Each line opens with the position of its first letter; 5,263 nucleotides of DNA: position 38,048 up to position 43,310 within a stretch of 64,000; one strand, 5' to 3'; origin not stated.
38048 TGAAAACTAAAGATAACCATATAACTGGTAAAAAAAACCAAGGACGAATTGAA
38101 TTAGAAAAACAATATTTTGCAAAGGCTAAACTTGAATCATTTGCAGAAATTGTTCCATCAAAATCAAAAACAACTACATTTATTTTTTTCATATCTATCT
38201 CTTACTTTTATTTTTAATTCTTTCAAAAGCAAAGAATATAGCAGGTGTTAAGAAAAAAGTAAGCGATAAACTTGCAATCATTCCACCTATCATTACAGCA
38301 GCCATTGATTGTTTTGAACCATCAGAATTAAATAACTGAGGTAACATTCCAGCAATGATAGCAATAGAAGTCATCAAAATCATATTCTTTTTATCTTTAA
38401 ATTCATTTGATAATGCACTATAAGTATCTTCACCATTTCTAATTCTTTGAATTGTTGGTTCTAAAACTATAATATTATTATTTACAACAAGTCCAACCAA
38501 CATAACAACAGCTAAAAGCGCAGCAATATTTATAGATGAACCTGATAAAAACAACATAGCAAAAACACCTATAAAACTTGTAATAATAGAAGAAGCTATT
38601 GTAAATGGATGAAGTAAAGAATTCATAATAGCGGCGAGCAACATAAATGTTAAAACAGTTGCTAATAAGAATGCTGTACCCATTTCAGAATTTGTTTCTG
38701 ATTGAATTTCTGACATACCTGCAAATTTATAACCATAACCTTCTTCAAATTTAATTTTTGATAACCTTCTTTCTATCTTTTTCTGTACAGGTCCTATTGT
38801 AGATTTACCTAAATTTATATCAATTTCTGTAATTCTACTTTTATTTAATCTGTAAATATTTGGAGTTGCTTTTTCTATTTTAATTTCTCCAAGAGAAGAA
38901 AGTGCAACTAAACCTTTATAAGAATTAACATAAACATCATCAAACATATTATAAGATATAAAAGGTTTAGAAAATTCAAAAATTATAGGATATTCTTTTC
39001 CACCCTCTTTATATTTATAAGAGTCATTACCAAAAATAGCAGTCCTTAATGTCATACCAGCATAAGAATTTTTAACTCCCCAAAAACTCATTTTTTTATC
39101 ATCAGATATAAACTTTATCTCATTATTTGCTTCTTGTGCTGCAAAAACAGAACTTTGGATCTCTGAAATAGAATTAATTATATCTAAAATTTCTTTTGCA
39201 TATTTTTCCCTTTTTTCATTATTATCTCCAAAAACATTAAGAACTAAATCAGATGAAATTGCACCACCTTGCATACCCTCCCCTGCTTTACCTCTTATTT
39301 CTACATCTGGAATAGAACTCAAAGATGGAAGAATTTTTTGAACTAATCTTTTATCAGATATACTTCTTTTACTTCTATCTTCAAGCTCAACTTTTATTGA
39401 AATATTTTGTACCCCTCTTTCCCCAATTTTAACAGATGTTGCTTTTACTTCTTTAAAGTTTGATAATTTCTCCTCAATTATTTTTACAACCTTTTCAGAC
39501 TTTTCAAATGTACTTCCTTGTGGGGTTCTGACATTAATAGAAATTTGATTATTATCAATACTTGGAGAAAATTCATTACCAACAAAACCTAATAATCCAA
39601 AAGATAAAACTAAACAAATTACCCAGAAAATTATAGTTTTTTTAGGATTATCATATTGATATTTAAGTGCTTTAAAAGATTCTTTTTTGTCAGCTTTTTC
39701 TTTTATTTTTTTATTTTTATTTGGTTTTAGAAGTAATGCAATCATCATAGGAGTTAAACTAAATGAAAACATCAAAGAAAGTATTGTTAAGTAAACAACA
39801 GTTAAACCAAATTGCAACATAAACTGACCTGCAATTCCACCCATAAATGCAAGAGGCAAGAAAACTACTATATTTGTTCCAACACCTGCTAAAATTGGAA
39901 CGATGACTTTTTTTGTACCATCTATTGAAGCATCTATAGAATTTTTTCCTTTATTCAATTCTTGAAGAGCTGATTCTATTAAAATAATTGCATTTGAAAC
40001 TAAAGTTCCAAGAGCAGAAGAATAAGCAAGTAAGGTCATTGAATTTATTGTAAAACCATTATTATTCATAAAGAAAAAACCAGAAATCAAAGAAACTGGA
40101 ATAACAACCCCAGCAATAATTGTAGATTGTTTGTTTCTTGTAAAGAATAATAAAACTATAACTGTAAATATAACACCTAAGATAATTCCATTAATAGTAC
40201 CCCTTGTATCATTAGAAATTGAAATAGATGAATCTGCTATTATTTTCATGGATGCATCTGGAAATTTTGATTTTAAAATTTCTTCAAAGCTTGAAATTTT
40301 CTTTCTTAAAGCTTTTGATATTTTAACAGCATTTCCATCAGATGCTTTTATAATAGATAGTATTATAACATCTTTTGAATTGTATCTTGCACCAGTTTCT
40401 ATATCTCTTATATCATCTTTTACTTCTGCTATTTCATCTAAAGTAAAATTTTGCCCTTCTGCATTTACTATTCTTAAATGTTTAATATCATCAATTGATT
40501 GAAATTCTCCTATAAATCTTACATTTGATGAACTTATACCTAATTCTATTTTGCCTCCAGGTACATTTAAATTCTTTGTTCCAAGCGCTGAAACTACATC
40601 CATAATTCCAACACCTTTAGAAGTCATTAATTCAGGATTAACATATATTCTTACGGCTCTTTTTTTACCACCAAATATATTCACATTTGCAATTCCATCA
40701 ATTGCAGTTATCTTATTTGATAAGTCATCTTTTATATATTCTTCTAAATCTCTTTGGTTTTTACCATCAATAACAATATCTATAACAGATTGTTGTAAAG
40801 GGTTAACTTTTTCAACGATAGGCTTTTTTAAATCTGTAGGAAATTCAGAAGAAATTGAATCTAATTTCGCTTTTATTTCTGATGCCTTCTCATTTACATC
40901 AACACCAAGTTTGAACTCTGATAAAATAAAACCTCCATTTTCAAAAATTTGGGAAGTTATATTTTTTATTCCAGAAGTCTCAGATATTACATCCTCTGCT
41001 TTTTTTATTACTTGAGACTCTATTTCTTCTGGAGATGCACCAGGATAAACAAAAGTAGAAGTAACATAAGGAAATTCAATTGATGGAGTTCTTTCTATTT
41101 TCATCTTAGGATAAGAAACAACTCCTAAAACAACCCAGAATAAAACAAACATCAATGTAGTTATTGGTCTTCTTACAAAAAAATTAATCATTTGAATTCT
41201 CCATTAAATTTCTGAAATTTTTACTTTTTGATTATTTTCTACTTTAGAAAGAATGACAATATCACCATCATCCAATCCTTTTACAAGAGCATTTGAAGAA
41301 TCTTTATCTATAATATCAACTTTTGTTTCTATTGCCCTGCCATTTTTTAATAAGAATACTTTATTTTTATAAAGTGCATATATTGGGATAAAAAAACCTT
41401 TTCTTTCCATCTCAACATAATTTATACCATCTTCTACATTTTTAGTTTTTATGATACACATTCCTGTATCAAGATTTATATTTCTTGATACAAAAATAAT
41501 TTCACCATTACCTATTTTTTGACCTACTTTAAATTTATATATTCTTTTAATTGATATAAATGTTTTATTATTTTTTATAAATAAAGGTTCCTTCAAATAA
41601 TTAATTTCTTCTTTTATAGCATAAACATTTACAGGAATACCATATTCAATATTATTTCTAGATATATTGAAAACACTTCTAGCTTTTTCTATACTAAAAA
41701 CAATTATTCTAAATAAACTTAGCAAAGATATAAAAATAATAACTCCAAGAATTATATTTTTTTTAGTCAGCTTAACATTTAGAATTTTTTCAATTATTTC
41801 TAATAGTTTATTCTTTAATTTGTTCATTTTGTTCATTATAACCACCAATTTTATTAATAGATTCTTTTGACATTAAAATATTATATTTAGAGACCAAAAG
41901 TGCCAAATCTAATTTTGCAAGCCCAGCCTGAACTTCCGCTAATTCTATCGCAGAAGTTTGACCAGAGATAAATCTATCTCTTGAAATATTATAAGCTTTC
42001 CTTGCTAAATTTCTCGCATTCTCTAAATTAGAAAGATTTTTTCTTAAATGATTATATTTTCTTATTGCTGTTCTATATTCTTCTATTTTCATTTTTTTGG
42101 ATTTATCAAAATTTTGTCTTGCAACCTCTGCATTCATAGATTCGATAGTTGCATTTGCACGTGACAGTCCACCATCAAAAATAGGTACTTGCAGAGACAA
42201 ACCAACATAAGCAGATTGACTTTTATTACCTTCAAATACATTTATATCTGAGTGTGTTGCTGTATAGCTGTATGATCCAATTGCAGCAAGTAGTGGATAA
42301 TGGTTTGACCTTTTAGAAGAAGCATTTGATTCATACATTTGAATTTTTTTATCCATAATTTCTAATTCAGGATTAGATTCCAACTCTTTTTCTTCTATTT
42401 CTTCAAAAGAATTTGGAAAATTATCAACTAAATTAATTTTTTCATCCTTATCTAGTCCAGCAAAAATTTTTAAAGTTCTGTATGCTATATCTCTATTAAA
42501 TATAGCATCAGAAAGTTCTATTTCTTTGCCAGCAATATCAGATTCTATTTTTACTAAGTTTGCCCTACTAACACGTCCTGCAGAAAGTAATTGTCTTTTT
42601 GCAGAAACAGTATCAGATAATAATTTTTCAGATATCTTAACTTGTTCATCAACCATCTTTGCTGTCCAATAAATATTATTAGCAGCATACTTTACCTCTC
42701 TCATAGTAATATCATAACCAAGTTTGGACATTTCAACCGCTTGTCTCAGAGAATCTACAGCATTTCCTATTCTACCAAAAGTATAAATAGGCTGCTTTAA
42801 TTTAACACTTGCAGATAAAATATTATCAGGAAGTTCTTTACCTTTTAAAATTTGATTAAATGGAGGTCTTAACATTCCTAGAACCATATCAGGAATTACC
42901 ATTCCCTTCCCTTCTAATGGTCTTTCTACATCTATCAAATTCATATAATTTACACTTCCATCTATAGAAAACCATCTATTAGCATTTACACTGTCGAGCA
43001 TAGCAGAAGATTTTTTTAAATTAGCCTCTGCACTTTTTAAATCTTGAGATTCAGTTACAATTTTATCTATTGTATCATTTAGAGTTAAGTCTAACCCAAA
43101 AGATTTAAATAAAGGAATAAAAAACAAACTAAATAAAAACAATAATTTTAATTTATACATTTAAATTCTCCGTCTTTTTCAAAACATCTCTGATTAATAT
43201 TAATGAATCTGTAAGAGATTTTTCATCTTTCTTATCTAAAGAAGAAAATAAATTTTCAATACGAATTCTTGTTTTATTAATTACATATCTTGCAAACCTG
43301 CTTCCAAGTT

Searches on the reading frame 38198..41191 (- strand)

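Call 43: search_protein_families(library=pfam, proteins=[window:38198-41191:-], max_evalue=0.00001)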
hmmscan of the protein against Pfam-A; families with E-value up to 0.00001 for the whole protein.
window:38198-41191:- (998 aa): 2 families
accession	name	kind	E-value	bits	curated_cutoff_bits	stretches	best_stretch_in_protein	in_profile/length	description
PF00873.25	ACR_tran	-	5.8e-178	594.2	28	1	1-989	1-1020/1021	AcrB/AcrD/AcrF family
PF03176.21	MMPL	-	8.1e-06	25.4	20.5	0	827-990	135-303/333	MMPL family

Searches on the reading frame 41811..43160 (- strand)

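Call 74: search_protein_families(library=pfam, proteins=[window:41811-43160:-], max_evalue=0.00001)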
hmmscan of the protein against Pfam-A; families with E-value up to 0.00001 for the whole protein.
window:41811-43160:- (450 aa): 1 family
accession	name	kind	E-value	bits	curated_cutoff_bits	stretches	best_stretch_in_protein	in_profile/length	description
PF02321.23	OEP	-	4.8e-39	134.5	22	2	253-436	2-183/187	Outer membrane efflux protein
